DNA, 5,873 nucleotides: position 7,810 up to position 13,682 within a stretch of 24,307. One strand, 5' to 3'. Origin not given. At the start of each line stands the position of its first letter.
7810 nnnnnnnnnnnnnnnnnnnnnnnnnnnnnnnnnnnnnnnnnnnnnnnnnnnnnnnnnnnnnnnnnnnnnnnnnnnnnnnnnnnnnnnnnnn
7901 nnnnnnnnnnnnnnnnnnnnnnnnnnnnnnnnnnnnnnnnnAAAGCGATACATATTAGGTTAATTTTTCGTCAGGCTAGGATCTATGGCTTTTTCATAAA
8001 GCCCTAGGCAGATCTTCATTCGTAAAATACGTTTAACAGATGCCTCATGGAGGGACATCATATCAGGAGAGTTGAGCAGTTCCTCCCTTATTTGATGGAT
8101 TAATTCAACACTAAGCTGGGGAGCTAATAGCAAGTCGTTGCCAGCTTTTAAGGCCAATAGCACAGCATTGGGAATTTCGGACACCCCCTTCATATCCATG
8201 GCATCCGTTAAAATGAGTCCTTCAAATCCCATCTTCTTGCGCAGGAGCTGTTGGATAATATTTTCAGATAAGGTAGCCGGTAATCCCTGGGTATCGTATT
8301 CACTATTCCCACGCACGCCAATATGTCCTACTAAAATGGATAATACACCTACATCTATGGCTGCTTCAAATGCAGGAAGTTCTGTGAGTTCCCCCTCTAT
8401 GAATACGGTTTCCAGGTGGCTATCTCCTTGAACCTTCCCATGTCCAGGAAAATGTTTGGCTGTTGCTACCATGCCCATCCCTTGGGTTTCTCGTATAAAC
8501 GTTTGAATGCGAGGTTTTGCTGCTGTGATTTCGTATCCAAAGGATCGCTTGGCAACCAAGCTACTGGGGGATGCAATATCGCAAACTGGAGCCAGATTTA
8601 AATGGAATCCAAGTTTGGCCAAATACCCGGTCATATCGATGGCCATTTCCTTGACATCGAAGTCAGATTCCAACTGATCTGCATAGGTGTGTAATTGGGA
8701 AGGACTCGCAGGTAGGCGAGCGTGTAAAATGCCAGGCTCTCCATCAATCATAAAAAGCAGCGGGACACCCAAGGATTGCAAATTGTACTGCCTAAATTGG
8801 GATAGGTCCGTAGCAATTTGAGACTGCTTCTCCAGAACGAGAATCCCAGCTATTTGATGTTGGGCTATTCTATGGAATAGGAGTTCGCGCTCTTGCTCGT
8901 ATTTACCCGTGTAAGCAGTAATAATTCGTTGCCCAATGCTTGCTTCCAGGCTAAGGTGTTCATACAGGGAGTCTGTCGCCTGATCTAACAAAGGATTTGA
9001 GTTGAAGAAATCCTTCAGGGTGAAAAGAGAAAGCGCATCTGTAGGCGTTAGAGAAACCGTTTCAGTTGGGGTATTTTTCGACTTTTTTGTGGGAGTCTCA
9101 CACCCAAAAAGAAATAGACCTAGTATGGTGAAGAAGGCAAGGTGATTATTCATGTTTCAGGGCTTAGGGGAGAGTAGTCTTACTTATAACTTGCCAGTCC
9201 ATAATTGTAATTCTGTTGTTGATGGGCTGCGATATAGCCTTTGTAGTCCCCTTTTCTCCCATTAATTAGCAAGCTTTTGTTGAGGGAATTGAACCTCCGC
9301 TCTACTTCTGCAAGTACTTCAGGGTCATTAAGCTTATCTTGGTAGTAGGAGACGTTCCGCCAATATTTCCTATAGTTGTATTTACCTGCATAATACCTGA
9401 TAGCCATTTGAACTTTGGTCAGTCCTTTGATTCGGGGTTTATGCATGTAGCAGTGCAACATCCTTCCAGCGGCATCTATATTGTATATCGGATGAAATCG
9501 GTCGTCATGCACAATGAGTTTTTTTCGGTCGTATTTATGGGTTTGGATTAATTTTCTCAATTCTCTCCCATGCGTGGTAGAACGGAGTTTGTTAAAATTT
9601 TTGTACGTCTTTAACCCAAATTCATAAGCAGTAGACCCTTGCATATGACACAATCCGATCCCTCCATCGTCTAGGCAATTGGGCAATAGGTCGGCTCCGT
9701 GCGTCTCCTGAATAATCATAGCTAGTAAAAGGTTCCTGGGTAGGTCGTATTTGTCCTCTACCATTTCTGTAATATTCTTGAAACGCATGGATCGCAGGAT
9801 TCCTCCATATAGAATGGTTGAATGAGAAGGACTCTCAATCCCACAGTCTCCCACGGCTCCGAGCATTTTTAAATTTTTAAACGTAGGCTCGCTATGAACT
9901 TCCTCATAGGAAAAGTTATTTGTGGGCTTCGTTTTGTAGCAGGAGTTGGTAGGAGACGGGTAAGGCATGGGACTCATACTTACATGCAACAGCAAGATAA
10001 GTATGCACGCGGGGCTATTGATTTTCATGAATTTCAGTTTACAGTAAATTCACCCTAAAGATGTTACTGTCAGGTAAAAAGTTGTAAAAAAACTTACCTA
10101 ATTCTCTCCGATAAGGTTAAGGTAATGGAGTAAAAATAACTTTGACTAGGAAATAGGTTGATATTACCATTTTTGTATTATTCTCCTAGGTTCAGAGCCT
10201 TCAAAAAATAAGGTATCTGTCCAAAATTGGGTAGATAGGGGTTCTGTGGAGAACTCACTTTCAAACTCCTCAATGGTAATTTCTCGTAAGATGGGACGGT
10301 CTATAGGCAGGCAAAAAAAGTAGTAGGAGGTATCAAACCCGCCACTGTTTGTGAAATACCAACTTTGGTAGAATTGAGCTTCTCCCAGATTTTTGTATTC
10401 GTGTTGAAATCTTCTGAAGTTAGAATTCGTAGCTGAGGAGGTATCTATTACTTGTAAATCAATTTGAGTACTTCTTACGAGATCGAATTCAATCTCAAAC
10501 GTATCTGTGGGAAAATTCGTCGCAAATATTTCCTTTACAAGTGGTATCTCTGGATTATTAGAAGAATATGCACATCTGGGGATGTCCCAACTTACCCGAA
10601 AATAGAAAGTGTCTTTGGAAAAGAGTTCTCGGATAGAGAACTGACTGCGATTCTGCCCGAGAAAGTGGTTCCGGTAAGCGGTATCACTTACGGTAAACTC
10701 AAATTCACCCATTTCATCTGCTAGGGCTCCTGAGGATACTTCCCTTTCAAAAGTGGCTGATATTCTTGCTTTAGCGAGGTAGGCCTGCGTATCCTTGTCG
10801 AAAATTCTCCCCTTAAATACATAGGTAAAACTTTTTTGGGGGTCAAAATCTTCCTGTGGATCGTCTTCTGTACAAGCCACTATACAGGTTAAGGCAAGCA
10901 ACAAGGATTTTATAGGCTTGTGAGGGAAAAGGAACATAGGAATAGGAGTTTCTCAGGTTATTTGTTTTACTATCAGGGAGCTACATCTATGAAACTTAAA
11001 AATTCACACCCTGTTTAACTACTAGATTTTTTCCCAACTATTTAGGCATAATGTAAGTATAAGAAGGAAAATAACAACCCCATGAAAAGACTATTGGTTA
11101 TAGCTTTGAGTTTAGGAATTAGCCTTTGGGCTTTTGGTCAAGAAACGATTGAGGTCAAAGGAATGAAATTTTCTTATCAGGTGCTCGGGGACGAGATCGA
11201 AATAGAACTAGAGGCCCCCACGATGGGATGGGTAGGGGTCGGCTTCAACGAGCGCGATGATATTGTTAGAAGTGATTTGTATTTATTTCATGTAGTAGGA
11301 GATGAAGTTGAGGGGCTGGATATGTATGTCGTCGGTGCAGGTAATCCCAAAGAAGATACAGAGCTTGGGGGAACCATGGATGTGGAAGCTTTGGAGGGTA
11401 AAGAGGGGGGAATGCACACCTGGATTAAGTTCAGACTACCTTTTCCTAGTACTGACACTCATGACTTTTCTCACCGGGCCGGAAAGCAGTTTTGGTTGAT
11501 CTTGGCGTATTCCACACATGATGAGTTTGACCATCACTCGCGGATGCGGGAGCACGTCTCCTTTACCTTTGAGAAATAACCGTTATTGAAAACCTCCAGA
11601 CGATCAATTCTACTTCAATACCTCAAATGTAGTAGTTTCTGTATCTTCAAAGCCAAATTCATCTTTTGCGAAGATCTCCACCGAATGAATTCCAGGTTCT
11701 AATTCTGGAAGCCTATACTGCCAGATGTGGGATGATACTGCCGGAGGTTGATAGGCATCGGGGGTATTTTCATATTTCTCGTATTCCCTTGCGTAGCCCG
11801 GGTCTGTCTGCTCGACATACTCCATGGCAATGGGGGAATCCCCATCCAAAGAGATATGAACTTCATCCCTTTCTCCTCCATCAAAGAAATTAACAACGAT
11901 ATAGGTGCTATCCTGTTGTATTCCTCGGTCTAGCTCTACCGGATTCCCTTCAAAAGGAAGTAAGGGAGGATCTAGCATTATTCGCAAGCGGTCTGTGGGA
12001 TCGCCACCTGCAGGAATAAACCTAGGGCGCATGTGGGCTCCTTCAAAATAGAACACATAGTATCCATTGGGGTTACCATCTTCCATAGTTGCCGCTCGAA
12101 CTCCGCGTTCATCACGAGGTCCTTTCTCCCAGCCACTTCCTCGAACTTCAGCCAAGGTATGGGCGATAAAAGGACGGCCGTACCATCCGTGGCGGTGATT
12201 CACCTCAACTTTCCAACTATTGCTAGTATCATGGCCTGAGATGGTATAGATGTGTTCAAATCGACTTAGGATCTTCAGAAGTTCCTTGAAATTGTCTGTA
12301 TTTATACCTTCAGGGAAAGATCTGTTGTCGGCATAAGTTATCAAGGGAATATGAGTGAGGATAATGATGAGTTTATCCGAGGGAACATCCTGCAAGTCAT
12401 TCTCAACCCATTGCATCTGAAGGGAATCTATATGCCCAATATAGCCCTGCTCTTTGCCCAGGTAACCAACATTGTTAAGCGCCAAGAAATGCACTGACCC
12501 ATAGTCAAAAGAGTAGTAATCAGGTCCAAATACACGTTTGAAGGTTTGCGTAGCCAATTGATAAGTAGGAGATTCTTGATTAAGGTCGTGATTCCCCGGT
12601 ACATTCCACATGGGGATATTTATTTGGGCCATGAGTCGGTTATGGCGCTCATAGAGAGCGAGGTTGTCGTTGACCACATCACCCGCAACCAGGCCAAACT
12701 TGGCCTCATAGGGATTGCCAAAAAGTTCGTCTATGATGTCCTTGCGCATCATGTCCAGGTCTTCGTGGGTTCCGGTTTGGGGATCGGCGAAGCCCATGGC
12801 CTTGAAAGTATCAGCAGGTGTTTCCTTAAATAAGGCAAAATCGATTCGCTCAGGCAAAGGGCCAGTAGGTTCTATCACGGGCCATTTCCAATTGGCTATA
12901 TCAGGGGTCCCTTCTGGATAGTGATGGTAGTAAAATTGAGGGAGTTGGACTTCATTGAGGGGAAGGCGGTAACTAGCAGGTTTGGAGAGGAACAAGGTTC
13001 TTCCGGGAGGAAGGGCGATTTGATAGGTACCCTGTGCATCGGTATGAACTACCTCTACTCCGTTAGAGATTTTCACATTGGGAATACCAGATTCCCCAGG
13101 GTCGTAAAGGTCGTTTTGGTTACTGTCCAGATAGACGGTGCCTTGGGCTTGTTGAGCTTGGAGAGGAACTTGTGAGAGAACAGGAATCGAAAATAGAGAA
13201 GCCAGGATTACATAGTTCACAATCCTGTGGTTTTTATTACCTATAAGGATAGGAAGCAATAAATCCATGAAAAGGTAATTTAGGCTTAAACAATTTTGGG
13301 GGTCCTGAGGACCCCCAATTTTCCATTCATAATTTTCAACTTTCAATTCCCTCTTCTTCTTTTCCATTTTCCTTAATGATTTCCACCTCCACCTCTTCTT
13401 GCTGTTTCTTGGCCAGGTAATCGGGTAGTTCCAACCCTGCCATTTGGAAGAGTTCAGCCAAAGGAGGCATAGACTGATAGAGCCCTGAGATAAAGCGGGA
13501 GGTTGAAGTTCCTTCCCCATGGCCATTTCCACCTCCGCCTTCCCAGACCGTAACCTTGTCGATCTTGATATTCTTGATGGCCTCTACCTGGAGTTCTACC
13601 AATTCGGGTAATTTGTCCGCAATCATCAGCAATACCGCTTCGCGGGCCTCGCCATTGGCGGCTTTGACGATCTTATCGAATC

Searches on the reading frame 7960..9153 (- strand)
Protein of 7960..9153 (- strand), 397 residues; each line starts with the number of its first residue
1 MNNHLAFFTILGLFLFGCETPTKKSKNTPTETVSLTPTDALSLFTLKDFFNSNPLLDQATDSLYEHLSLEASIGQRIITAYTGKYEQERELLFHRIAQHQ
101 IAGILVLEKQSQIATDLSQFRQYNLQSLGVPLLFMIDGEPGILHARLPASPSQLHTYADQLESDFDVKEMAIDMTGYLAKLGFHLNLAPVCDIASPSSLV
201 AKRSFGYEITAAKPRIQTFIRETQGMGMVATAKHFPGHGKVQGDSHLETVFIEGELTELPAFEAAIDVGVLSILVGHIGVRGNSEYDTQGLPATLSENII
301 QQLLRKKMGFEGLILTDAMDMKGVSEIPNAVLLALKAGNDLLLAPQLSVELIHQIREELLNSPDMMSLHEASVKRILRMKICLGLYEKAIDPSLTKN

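Call 54: search_protein_families(library=pfam, proteins=[window:7960-9153:-])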
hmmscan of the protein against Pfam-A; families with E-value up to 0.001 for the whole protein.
window:7960-9153:- (397 aa): 1 family
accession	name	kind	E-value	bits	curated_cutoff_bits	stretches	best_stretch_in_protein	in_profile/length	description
PF00933.27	Glyco_hydro_3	-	1.2e-47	163.3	27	1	94-378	22-315/316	Glycosyl hydrolase family 3 N terminal domain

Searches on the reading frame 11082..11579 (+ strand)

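Call 9: search_protein_families(library=pfam, proteins=[window:11082-11579:+])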
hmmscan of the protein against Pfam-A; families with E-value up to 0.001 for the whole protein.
window:11082-11579:+ (165 aa): 1 family
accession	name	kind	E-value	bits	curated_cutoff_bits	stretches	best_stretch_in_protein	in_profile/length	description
PF03351.22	DOMON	-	2.6e-14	53.9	32.7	1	27-143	4-123/124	DOMON domain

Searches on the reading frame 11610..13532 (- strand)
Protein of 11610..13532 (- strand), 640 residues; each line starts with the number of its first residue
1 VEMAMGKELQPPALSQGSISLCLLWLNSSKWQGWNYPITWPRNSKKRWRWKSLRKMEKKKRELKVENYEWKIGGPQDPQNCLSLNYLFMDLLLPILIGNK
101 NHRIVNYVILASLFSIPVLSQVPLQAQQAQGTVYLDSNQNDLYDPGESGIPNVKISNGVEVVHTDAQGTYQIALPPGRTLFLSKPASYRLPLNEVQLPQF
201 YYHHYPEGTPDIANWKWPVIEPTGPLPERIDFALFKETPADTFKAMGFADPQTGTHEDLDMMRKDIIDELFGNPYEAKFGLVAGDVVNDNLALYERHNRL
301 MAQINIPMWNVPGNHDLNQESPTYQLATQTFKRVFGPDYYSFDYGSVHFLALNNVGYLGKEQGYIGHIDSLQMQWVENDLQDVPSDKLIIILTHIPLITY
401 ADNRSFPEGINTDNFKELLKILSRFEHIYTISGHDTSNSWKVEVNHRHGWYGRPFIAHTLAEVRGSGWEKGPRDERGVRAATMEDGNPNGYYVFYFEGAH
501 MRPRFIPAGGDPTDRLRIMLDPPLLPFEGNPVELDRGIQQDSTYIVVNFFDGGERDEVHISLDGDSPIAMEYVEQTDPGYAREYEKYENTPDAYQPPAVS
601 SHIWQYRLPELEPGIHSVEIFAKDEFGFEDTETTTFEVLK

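Call 9: search_protein_families(library=pfam, proteins=[window:11610-13532:-])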
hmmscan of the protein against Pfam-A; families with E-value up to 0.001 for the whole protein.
window:11610-13532:- (640 aa): 3 families
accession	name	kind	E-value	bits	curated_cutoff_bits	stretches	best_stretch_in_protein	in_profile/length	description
PF16370.11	MetallophosC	-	2.9e-24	86.5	29.7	1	468-627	11-165/168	C terminal of Calcineurin-like phosphoesterase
PF16371.11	MetallophosN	-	3.4e-11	43.7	35.6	1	147-205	7-66/77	N terminal of Calcineurin-like phosphoesterase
PF00149.33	Metallophos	-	2.6e-09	38.2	21.5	1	249-435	7-188/191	Calcineurin-like phosphoesterase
